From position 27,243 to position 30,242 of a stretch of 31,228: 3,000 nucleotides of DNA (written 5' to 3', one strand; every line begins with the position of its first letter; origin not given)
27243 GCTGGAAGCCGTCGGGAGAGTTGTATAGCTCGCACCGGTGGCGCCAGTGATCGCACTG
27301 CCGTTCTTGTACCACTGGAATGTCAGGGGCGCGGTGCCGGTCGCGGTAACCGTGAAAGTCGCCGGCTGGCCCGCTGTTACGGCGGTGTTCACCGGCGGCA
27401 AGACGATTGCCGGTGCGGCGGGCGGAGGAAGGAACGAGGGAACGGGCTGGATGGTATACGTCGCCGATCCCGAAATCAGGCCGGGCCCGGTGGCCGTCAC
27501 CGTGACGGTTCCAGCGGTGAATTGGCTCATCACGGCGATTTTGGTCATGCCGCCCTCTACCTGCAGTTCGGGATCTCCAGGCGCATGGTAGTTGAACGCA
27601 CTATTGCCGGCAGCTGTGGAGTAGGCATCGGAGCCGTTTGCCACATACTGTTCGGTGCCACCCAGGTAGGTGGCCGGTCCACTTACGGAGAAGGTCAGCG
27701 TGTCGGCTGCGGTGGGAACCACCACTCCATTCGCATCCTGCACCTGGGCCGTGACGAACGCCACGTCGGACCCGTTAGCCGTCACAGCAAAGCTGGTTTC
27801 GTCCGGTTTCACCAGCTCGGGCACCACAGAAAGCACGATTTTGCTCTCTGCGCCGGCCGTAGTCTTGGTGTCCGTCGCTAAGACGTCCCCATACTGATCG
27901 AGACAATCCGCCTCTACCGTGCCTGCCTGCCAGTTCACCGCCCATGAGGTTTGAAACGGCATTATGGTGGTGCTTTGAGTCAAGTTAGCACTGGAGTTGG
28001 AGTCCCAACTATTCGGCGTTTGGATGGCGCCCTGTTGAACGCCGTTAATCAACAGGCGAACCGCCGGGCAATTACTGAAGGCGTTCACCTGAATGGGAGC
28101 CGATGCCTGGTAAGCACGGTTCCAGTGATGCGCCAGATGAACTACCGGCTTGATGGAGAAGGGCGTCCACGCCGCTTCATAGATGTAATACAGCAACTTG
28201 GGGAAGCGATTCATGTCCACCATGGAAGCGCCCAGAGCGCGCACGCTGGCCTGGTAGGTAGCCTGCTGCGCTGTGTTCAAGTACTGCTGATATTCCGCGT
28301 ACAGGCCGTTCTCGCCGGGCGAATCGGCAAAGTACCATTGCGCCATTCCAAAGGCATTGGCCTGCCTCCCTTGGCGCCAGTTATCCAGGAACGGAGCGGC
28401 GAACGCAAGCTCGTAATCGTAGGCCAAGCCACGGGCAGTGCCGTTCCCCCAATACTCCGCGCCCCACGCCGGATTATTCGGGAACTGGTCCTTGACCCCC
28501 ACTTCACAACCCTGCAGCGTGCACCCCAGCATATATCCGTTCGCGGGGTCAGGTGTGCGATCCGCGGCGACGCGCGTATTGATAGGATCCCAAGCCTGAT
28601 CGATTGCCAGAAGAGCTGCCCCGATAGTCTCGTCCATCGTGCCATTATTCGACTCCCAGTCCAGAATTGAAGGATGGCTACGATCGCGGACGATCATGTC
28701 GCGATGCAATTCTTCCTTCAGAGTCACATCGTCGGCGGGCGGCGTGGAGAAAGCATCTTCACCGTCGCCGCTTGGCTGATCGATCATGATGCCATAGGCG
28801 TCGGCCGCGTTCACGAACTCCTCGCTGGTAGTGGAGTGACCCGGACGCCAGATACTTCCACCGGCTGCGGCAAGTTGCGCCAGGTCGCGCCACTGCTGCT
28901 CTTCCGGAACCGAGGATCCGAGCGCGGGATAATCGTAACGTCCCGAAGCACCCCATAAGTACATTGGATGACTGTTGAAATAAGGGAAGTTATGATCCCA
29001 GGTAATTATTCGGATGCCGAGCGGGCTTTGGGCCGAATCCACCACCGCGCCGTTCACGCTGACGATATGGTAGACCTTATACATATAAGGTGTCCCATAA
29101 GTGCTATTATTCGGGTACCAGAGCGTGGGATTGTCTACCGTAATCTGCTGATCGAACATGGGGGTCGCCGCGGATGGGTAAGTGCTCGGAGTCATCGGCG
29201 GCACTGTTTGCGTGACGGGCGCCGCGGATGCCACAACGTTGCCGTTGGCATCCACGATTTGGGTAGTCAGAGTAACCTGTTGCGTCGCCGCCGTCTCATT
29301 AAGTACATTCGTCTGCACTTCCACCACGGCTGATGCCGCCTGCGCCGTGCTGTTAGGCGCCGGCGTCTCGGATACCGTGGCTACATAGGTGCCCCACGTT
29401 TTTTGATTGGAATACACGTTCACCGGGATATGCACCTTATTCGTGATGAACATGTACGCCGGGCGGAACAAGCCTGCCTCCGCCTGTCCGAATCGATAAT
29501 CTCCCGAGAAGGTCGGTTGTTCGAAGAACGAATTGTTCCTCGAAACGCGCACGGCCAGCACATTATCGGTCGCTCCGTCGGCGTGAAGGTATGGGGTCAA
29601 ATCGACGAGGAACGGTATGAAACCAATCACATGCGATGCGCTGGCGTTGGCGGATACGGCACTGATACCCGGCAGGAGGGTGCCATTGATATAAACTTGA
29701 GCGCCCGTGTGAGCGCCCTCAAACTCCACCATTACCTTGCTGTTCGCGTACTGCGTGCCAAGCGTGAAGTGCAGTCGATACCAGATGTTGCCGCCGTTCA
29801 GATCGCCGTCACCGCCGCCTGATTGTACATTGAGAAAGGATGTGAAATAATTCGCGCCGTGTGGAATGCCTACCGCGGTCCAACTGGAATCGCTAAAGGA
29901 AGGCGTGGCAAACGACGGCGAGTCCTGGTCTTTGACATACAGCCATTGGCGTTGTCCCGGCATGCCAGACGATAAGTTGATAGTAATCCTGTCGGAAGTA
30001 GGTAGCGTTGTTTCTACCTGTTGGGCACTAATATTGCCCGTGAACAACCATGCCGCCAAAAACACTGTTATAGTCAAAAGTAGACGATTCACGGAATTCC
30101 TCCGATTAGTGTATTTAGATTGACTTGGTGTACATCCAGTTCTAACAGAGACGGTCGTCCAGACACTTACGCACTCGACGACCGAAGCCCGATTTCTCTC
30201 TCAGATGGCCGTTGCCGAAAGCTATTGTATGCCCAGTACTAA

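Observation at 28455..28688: GH2 head lacks the canonical acid/base glutamate (WxxxNE becomes WESNNG) but keeps the nucleophile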

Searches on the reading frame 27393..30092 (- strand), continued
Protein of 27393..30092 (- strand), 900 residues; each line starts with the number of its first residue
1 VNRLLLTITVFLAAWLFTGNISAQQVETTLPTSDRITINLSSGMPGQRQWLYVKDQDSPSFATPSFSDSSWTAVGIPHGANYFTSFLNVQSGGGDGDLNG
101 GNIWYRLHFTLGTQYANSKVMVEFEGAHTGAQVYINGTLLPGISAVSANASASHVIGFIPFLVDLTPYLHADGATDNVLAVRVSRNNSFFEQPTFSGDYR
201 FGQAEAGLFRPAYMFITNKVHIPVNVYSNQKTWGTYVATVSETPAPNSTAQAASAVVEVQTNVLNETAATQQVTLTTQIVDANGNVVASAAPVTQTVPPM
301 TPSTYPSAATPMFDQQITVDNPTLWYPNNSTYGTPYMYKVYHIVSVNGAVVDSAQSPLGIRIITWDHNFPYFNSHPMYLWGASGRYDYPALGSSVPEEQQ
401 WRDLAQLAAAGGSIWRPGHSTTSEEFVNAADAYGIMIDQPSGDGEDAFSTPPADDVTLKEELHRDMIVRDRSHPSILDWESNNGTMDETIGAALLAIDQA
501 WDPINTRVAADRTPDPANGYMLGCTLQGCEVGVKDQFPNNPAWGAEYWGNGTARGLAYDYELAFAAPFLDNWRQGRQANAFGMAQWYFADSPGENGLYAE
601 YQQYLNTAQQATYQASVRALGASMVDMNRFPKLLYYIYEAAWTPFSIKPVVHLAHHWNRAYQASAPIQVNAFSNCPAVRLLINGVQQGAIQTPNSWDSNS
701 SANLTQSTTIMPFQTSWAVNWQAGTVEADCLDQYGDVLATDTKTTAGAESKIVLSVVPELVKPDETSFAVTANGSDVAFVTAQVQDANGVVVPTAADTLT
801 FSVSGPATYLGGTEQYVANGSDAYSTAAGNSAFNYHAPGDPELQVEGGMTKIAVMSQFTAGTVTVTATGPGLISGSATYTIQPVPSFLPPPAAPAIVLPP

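Call 7: find_homologous_proteins(query=window:27393-30092:-, max_evalue=1e-10)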
Query window:27393-30092:- (900 aa): 355 proteins with E <= 1e-10 among 8000 candidates; the best 120 are listed.
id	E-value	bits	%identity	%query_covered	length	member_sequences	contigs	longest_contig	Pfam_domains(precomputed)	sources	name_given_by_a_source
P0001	0.0e+0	1598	77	100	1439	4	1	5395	PF07679.23,PF00754.32,PF13895.13,PF13927.13,PF22633.4,PF07603.18,PF00047.32,PF16355.12,PF00703.28,PF06832.19,PF18565.8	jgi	jgi:beta-galactosidase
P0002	0.0e+0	1470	73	97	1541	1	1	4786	PF07679.23,PF00754.32,PF13895.13,PF13927.13,PF22633.4,PF00047.32,PF16355.12,PF00703.28,PF18565.8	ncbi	-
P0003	0.0e+0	1447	74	94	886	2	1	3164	PF16355.12,PF00703.28,PF18565.8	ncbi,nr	ncbi:MAG TPA: DUF4982 domain-containing protein, partial [Kofleriaceae bacterium]|nr:DUF4982 domain-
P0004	0.0e+0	1441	72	96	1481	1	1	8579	PF00754.32,PF22633.4,PF12819.14,PF00703.28,PF18565.8,PF11721.15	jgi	jgi:hypothetical protein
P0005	0.0e+0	1357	69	95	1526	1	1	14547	PF00754.32,PF22633.4,PF12819.14,PF16355.12,PF02836.24,PF00703.28,PF18565.8,PF11721.15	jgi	jgi:hypothetical protein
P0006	0.0e+0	1333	81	77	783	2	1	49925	PF00703.28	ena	-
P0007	0.0e+0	1309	72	87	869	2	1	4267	PF16355.12,PF00703.28,PF18565.8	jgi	jgi:hypothetical protein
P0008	0.0e+0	1307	67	96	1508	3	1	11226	PF12819.14,PF25788.3,PF16355.12,PF19743.6,PF00703.28,PF18565.8,PF00041.28,PF11721.15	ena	-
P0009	0.0e+0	1285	64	99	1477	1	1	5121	PF12819.14,PF25788.3,PF16355.12,PF00703.28,PF18565.8,PF00041.28,PF11721.15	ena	-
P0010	0.0e+0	1280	68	92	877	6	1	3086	PF16355.12,PF00703.28,PF18565.8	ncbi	ncbi:MAG: DUF4982 domain-containing protein, partial [Candidatus Sulfotelmatobacter sp.]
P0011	0.0e+0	1198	63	94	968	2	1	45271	PF02836.24,PF00703.28,PF18565.8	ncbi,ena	-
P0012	0.0e+0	1190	75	76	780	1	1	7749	PF02836.24,PF00703.28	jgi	jgi:hypothetical protein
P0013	0.0e+0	1177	60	98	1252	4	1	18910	PF07679.23,PF13895.13,PF13927.13,PF02836.24,PF00703.28,PF18565.8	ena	-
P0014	0.0e+0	1071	62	86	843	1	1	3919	PF16355.12,PF02836.24,PF00703.28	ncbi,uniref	ncbi:glycoside hydrolase family 2 TIM barrel-domain containing protein, partial [Dyella sp.]|uniref:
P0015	0.0e+0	1065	56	99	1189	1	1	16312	PF07679.23,PF00754.32,PF13895.13,PF24318.2,PF13927.13,PF22633.4,PF00047.32,PF16355.12,PF02836.24,PF00703.28,PF18565.8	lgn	-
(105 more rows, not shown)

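Call 41: predict_structure(alignment_id=A1)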
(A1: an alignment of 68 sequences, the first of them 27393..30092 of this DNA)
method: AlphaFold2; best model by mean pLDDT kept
length: 900 residues; sequences in the alignment: 68
mean_pLDDT: 87.2   pTM: 0.90
mean pLDDT of the five models: 87.2, 87.1, 84.9, 84.9, 84.4
residues with pLDDT >= 90: 527; 70-90: 273; 50-70: 82; < 50: 18
segments of 3 or more residues with pLDDT < 50: 18-26, 895-900
pLDDT, mean of each block of 10 residues (from residue 1): 70 59 54 91 82 94 96 90 80 71 94 93 87 96 86 85 95 95 89 72 74 95 92 95 94 98 94 97 95 94 67 95 97 97 97 97 97 96 78 84 92 90 93 96 82 92 94 96 86 92 90 85 89 96 87 71 89 95 79 69 85 77 63 85 96 77 75 98 96 96 91 95 92 98 91 95 89 92 93 86 95 74 61 79 84 93 97 97 76 44
secondary structure, 60 per line:
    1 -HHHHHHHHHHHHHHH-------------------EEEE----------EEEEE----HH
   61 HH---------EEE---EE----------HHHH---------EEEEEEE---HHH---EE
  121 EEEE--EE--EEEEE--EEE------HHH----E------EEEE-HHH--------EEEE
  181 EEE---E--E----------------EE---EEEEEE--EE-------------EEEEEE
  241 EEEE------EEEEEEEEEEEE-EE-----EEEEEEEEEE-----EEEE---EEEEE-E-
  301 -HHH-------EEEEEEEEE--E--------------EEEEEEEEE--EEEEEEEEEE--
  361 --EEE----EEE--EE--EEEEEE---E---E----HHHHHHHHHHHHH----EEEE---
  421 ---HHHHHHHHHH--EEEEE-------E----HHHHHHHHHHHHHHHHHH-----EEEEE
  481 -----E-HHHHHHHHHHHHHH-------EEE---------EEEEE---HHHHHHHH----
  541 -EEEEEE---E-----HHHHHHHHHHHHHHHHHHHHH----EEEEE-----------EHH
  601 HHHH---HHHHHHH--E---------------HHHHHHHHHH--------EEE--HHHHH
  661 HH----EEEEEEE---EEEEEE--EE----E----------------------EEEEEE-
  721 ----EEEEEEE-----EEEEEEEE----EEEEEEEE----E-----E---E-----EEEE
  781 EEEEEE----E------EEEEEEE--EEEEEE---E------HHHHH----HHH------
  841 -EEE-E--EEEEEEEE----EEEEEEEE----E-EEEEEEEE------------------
elements in order (helices of 4 or more, strands of 3 or more residues): H2-16 E36-39 E50-54 H59-62 E72-74 H90-93 E103-109 E119-124 E131-135 E138-140 E161-164 E177-183 E212-217 E235-244 E251-262 E271-280 E286-289 E293-297 E312-320 E338-346 E349-358 E363-365 E370-372 E379-384 H397-409 E414-417 H424-433 E436-440 H453-470 E476-480 H488-501 E509-511 E521-525 H529-536 E542-547 H557-577 E582-586 H599-604 H608-614 H633-642 E651-653 H656-662 E667-673 E677-682 E714-719 E725-731 E737-744 E749-756 E777-786 E798-804 E807-812 H823-827 E842-844 E849-856 E861-868 E875-882
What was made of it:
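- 30021..30092 (-): Probable Sec signal peptide (residues 1-24, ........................). The AF2 model shows an N-terminal helix followed by a low-confidence linker (call 41).
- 27423..30020 (-): GH2 head (residues 25-890): sugar-binding beta-sandwich, Ig-like domain, TIM barrel, DUF4982 and the GH2 C5 domain. AF2 pLDDT 87.2, pTM 0.90 (call 41).
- (7) In the AF2 model, Glu445 lies in the loop after beta3 (436-440) and Asn483-Gly484 lie in loop 4 (call 41). DSSP on the AF2 model ends strand beta4 exactly at Glu480, at about the same barrel height as Arg416 and Glu546 (call 41).
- Tried and rejected: The decisive distances (Glu445 or Glu480 to Glu546) could not be measured, and only DSSP and pLDDT were available (call 41).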

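Call 44: fold_search(model_id=the predicted structure, library=pdb)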
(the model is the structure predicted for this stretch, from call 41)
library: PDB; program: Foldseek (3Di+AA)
matches with E <= 10: 1777; with E <= 0.001: 470
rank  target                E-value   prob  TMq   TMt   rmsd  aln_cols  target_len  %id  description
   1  6hpd                  4.5e-66  1.00  0.77  0.72   3.3       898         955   25  The structure of a beta-glucuronidase from glycoside hydrolase family 2 (released 2019-07-24)
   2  7cwd                  3.1e-61  1.00  0.70  0.78   5.8       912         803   24  Crystal structure of beta-galactosidase II from Bacillus circulans in complex with beta-D-galactopyranosyl disaccharide (released 2020-12-09)
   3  9bey                  1.2e-60  1.00  0.68  0.76   5.8       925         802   23  Structure of a lambda-carrageenan active GH2 A in complex with inhibitor (released 2025-08-27)
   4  4cu6                  3.8e-60  1.00  0.72  0.76   5.0       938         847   22  Unravelling the multiple functions of the architecturally intricate Streptococcus pneumoniae beta-galactosidase, BgaA (released 2014-08-20)
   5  4cuc_A                1.7e-59  1.00  0.73  0.77   5.3       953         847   21  Unravelling the multiple functions of the architecturally intricate Streptococcus pneumoniae beta-galactosidase, BgaA. (released 2014-08-20)
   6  8q2h                  2.5e-59  1.00  0.71  0.54   5.4       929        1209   22  beta-galactosidase from Bacillus circulans (released 2024-10-16)
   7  4ypj_A                3.2e-59  1.00  0.70  0.77   5.4       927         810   23  X-ray Structure of The Mutant of Glycoside Hydrolase (released 2015-04-29)
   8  4cu7                  3.6e-59  1.00  0.72  0.76   5.2       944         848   22  Unravelling the multiple functions of the architecturally intricate Streptococcus pneumoniae beta-galactosidase, BgaA (released 2014-08-20)
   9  5t99_A                5.8e-59  1.00  0.69  0.81   4.8       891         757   22  Crystal structure of BuGH2Awt in complex with Galactoisofagomine (released 2017-09-13)
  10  5t98_B                1.9e-58  1.00  0.69  0.81   5.0       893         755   23  Crystal structure of BuGH2Awt (released 2017-09-13)
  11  7rsk_A                9.4e-58  1.00  0.67  0.77   5.5       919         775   20  The crystal structure from microfluidic crystals of glycosyl hydrolase family 2 (GH2) member from Bacteroides cellulos (released 2021-08-25)
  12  5t98_A                4.2e-57  1.00  0.68  0.80   4.7       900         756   22  Crystal structure of BuGH2Awt (released 2017-09-13)
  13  6b6l_A                1.7e-56  1.00  0.67  0.81   5.2       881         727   22  The crystal structure of glycosyl hydrolase family 2 (GH2) member from Bacteroides cellulosilyticus DSM 14838 (released 2017-10-11)
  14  6b6l_B                3.6e-56  1.00  0.67  0.81   5.4       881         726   22  The crystal structure of glycosyl hydrolase family 2 (GH2) member from Bacteroides cellulosilyticus DSM 14838 (released 2017-10-11)
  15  3gm8                  4.4e-56  1.00  0.69  0.80   4.6       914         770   22  Crystal structure of a beta-glycosidase from Bacteroides vulgatus (released 2009-03-31)
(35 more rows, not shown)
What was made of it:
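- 27423..30020 (-): Foldseek top hit is 6HPD, TM 0.77 (call 44).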

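Call 51: find_related_loci(query=window:27393-30092:-, collection=genome_contigs, flank=8000)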
Query window:27393-30092:- (900 aa) in genome_contigs; peptide patterns used: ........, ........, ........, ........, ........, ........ (x = any residue, [..] = any of these).
118 stretches matched a pattern; 88 encode a relative of the query (tblastn E <= 1e-3); the best 80 are kept; 80 distinct loci.
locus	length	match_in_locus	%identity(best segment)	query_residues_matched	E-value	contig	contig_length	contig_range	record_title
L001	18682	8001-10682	76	5-900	0e+0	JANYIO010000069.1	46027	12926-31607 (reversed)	MAG: Gammaproteobacteria bacterium isolate GL140_2_metabinner_81 GL140_2_k141_3350020, whole genome shotgun sequence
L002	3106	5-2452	81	85-900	0e+0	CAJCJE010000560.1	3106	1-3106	Candidatus Melainabacteria bacterium isolate BOG_genome_mining.92_sub genome assembly, contig: k141_9928467, whole genom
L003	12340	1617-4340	72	4-900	0e+0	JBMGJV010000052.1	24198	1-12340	Acidobacteriota bacterium DAS_389 NODE_52_length_24198_cov_907.808151, whole genome shotgun sequence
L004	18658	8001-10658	79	5-900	0e+0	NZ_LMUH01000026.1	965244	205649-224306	Granulicella sp. S156 NODE_59_length_965176_cov_9.799027, whole genome shotgun sequence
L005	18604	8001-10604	72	30-900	0e+0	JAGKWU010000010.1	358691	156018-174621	MAG: Cellvibrionaceae bacterium isolate H1_D7_003 H1_D7_003_10, whole genome shotgun sequence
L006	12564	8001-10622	71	22-900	0e+0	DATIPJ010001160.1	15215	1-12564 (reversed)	MAG TPA_asm: Kofleriaceae bacterium isolate SMAG_U15847 k141_968080, whole genome shotgun sequence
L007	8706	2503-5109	71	26-900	0e+0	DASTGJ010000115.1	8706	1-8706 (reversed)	MAG TPA_asm: Kofleriaceae bacterium isolate SMAG_U27 k141_586694, whole genome shotgun sequence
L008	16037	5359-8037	72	5-900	0e+0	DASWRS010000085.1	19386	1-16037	MAG TPA_asm: Kofleriaceae bacterium isolate SMAG_U3528 k141_813455, whole genome shotgun sequence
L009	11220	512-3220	68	5-885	0e+0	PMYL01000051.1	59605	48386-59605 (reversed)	MAG: Acidobacteriaceae bacterium isolate fen_182 73.20110800_E2D.6_contig_1955, whole genome shotgun sequence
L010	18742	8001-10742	65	22-900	0e+0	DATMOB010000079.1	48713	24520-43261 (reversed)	MAG TPA_asm: Granulicella sp. isolate SMAG_U12865 k141_3943502, whole genome shotgun sequence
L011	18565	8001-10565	65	3-900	0e+0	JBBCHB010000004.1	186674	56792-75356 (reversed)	MAG: Aliidongia sp. isolate S6_bin.10 s1313.ctg001314l, whole genome shotgun sequence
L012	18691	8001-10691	64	21-880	0e+0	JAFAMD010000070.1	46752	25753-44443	MAG: Acidobacteriaceae bacterium isolate CP_BE_RX_54 BE_RX_k147_5283161, whole genome shotgun sequence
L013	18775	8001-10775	62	5-900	0e+0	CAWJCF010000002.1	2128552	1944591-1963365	MAG: uncultured Acidobacteriaceae bacterium isolate MFD04540.bin.1.68 genome assembly, contig: contig_5962, whole genome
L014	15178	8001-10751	63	6-880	0e+0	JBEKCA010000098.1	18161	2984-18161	MAG: Terracidiphilus sp. isolate SPRUCE 149 SPRUCE_149_98, whole genome shotgun sequence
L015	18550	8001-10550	63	10-900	0e+0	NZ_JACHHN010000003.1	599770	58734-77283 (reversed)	Silvimonas terrae strain DSM 18233 Ga0415246_03, whole genome shotgun sequence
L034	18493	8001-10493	62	29-900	0e+0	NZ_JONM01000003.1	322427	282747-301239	Andreprevotia chitinilytica DSM 18519 BR41DRAFT_scaffold00003.3_C, whole genome shotgun sequence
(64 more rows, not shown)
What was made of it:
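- Tried and rejected: The best genome match is a 'Candidatus Melainabacteria' bog MAG (81% on a partial contig); the best match in a named genus is Granulicella sp. S156 (79%) (call 51).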

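Call 58: search_protein_families(library=pfam, proteins=[L004:3980-7765:+, L004:14465-18658:+, L015:5560-7095:-, L034:5203-6525:+, L034:13558-15369:+], max_evalue=0.00001)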
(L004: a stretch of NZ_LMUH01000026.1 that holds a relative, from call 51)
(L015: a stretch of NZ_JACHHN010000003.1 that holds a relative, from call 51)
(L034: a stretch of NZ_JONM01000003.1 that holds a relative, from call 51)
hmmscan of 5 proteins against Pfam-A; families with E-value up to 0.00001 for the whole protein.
L004:3980-7765:+ (1262 aa): 5 families
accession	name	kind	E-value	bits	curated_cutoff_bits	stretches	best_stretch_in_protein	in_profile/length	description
PF11721.14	Malectin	-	5.9e-90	299.9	23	4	849-983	2-138/163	Malectin domain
PF12819.13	Malectin_like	-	3.6e-29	102.5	24.5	2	456-570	210-328/331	Malectin-like domain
PF00041.27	fn3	-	7e-26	90.7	25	3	1012-1103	1-82/84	Fibronectin type III domain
PF25788.1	Ig_Rha78A_N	-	3e-09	37.5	27.4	0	1023-1106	16-101/105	Rha78A-like, N-terminal immunoglobulin domain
PF00722.28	Glyco_hydro_16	-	4.3e-08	33.2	22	1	106-293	21-166/175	Glycosyl hydrolases family 16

L004:14465-18658:+ (1398 aa): 7 families
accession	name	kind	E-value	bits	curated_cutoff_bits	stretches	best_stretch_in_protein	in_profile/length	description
PF11721.14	Malectin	-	8.6e-78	260.4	23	3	778-919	2-156/163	Malectin domain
PF00041.27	fn3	-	3.1e-39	133.5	25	2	571-660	2-80/84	Fibronectin type III domain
PF12819.13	Malectin_like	-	5.7e-23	82.1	24.5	3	454-558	220-328/331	Malectin-like domain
PF25788.1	Ig_Rha78A_N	-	6.9e-19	68.5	27.4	1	582-666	17-102/105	Rha78A-like, N-terminal immunoglobulin domain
PF24489.1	Ig_J_second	-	1.9e-08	34.7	27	0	1063-1140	15-94/105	Tip attachment protein J second Ig-like domain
PF19911.4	DUF6384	-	2.2e-07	30.8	25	0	637-670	220-253/308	Family of unknown function (DUF6384)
PF16656.11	Pur_ac_phosph_N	-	3.4e-06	27.9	30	0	575-651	6-83/93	Purple acid Phosphatase, N-terminal domain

L015:5560-7095:- (512 aa): 1 family
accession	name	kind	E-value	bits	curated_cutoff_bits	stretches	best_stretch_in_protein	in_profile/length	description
PF16483.10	Glyco_hydro_64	-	2.5e-24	86.7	27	2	427-511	292-370/370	Beta-1,3-glucanase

L034:5203-6525:+ (441 aa): 1 family
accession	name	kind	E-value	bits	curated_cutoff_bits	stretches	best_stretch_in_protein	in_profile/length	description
PF00232.24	Glyco_hydro_1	-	3.3e-153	510.8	22.6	1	4-440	2-452/453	Glycosyl hydrolase family 1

L034:13558-15369:+ (604 aa): 2 families
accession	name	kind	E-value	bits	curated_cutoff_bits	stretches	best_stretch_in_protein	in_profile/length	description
PF14200.12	RicinB_lectin_2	-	2.6e-22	79.8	25.6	2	29-107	10-89/89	Ricin-type beta-trefoil lectin domain-like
PF00652.28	Ricin_B_lectin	-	8.5e-06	26.4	29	0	34-164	3-125/126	Ricin-type beta-trefoil lectin domain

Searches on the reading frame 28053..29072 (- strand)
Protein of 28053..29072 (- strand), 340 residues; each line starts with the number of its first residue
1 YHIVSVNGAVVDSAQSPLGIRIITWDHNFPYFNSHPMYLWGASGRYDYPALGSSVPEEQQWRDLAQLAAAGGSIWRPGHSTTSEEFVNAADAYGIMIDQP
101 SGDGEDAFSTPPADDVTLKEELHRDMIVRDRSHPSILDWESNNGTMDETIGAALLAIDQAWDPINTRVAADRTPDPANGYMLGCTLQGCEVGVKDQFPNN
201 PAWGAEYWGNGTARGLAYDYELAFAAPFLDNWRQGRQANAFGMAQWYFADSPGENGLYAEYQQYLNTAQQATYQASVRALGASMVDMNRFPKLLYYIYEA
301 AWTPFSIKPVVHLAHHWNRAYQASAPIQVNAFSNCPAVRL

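Call 30: search_protein_families(library=pfam, proteins=[window:28080-29039:-], max_evalue=10)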
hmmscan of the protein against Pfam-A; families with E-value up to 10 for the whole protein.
window:28080-29039:- (320 aa): 1 family
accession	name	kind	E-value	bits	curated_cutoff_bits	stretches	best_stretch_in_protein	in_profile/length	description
PF02836.23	Glyco_hydro_2_C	-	0.00058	19.5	21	1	20-151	9-153/302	Glycosyl hydrolases family 2, TIM barrel domain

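Call 38: search_protein_representatives(protein=window:28053-29072:-)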
Query: 340 residues. Proteins with E-value up to 0.001 (for the whole library): 1471; up to 1e-10: 220; up to 1e-30: 51. The best 150 are listed.
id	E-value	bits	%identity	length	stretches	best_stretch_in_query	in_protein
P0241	3.3e-194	661.0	81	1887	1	1-340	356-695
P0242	2.5e-177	605.5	79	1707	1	2-340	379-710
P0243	3.3e-151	519.6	70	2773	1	1-340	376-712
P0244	3.9e-147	506.2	70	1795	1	1-340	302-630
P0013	2.2e-144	497.2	67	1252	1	1-340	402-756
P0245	1.8e-142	490.8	69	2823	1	1-340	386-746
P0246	6.7e-139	479.1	66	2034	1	1-340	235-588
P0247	1.4e-132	458.4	65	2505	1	2-340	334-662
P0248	4.5e-129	446.8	63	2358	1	2-340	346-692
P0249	2.0e-125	434.8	60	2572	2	2-340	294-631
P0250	3.9e-125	433.9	62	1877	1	2-340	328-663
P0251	2.5e-121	421.3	62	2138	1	2-340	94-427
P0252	5.5e-120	416.9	60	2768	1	2-340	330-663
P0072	7.6e-119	413.2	60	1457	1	2-340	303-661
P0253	6.5e-105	367.3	57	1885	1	1-340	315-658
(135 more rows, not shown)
